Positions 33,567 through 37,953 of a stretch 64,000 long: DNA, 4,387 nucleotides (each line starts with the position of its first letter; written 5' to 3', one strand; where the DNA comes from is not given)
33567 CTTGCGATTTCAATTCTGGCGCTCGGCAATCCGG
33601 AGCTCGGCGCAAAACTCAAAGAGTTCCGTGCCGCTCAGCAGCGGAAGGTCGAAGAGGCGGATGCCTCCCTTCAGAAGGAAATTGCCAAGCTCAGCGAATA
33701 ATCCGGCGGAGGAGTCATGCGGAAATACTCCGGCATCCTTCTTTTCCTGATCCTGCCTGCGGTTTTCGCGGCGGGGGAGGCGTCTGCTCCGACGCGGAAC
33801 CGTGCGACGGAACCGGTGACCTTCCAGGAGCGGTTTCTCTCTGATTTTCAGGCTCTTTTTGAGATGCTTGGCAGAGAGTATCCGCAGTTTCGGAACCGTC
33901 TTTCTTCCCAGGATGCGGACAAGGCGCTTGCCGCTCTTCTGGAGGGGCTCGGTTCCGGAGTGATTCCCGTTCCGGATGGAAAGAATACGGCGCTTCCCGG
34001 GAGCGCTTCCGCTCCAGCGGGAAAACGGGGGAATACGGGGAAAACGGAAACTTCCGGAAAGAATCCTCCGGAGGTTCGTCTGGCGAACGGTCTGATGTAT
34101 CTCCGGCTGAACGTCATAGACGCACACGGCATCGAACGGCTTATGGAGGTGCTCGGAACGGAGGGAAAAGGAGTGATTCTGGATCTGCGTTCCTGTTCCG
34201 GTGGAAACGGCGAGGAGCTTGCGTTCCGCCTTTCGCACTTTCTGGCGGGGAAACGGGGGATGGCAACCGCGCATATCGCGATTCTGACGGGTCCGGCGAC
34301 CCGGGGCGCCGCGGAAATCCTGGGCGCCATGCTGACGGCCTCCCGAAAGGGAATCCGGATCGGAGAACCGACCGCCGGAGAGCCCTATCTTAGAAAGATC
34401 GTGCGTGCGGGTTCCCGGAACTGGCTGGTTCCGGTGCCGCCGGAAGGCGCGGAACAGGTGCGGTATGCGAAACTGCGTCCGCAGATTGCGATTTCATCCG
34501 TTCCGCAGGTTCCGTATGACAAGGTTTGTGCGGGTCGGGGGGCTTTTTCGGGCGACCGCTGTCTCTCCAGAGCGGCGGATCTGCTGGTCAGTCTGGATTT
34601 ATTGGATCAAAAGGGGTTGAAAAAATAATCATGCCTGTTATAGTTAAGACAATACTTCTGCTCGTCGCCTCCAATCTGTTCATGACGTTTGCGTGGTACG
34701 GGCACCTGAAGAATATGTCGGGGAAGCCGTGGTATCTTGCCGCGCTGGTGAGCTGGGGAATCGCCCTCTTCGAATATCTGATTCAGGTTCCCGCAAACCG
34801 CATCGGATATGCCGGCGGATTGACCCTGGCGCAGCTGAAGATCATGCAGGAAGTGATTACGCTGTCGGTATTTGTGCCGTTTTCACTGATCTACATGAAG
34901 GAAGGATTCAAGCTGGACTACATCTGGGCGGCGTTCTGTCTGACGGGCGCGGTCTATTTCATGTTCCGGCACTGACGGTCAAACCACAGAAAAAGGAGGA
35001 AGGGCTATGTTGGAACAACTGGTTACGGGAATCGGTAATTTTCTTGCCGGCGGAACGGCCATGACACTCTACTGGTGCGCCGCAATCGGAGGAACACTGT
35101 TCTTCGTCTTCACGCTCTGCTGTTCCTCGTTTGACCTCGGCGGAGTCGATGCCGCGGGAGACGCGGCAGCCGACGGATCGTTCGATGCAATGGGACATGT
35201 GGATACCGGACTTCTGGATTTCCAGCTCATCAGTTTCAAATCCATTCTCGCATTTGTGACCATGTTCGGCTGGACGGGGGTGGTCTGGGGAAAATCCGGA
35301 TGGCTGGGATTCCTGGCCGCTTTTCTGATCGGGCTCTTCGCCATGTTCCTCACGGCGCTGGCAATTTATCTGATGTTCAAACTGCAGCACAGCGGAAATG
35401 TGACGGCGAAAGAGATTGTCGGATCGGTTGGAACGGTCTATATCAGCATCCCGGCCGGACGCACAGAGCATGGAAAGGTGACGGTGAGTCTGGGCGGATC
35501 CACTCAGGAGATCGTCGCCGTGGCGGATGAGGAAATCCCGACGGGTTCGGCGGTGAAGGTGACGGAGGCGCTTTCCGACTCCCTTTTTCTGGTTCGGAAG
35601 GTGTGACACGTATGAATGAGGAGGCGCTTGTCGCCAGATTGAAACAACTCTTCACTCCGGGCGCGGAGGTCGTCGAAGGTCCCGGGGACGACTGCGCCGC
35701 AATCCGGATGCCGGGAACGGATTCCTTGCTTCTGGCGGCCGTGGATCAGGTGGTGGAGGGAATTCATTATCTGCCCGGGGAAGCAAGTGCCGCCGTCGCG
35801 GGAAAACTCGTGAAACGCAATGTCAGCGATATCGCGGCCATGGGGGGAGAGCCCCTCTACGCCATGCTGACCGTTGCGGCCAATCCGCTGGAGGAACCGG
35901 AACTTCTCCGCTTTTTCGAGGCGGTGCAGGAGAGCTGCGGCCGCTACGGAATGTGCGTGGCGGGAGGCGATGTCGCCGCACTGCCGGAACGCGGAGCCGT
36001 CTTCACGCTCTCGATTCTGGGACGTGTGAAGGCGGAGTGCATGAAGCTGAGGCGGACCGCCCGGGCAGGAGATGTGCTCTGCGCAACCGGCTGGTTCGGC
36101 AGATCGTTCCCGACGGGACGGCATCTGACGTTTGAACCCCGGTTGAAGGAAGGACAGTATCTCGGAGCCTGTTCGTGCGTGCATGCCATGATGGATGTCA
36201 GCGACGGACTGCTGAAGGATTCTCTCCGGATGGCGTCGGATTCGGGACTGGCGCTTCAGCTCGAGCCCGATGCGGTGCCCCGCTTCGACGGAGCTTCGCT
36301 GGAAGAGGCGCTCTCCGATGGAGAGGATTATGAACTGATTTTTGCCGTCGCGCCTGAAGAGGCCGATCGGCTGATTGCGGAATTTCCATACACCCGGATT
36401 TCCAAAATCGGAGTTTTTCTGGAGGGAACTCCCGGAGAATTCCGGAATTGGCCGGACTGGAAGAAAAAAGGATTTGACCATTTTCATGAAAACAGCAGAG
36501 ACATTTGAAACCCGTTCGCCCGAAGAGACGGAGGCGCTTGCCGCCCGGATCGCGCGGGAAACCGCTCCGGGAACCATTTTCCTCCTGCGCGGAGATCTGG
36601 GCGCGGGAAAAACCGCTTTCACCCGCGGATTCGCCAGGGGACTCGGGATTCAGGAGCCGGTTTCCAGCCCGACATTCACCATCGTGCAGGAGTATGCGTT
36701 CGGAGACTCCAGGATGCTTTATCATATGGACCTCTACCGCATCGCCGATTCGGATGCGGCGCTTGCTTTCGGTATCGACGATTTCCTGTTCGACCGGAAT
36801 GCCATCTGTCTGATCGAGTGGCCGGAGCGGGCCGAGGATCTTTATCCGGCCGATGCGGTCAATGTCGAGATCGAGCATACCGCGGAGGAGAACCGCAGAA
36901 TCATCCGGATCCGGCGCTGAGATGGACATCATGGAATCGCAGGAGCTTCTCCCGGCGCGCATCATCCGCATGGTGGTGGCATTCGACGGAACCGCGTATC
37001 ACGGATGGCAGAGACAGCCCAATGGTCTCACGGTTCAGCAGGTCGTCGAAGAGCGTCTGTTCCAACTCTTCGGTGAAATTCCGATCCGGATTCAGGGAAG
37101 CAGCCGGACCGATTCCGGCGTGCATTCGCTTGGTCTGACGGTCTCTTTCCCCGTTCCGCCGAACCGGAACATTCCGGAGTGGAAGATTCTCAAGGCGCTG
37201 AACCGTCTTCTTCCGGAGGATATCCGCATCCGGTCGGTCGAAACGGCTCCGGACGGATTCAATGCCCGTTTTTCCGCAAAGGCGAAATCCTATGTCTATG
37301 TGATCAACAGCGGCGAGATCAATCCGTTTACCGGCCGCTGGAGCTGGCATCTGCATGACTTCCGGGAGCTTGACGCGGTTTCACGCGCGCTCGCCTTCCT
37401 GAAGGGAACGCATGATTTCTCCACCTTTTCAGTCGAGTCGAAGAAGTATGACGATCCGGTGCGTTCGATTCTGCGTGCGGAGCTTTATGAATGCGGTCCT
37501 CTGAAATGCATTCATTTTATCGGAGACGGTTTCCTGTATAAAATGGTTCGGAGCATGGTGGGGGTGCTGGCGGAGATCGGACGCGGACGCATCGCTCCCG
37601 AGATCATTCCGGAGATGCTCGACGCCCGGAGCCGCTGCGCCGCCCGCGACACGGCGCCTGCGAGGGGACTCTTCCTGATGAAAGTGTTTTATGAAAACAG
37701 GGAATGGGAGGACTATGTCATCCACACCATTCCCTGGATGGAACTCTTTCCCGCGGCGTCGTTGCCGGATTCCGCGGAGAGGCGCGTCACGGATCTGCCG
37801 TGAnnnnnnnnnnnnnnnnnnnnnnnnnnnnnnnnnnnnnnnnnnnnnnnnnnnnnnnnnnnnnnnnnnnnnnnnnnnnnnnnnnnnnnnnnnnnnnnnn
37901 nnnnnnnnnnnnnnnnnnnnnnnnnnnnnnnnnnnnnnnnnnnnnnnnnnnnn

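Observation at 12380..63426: Five copies of one cassette: dedicated regulator + H-X9-DG pseudopilin + Sec-signal CAZyme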

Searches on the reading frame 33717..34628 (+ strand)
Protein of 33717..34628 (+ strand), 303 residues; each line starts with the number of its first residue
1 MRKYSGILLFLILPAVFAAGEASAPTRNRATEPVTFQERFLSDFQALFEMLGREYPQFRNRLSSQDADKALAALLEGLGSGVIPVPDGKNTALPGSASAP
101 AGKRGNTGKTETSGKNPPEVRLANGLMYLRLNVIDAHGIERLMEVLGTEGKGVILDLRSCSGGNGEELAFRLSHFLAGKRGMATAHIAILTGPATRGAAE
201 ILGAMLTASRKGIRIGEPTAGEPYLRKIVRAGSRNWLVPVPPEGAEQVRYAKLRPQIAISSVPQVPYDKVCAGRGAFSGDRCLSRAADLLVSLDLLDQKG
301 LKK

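Call 15: search_protein_families(library=pfam, proteins=[window:33717-34628:+], max_evalue=0.001)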
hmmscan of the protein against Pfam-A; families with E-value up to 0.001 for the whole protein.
window:33717-34628:+ (303 aa): 1 family
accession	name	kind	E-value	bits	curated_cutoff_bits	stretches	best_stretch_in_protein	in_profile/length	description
PF03572.23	Peptidase_S41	-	8.1e-07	29.2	24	0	184-231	86-133/165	Peptidase family S41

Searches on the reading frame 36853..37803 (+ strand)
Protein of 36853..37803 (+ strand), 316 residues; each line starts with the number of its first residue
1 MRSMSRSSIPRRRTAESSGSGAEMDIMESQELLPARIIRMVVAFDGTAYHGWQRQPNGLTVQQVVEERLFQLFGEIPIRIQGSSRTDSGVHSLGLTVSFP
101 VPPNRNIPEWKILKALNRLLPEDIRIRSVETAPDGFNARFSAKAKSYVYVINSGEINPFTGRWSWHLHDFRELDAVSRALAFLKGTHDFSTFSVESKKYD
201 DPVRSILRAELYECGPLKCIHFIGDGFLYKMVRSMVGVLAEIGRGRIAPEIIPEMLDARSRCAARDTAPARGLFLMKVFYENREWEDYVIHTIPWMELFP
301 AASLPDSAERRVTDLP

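Call 15: search_protein_families(library=pfam, proteins=[window:36853-37803:+], max_evalue=0.001)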
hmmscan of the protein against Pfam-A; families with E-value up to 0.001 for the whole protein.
window:36853-37803:+ (316 aa): 1 family
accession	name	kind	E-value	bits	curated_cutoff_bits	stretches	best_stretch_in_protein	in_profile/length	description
PF01416.25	PseudoU_synth_1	-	8.2e-41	139.3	23.3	2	183-281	5-108/108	tRNA pseudouridine synthase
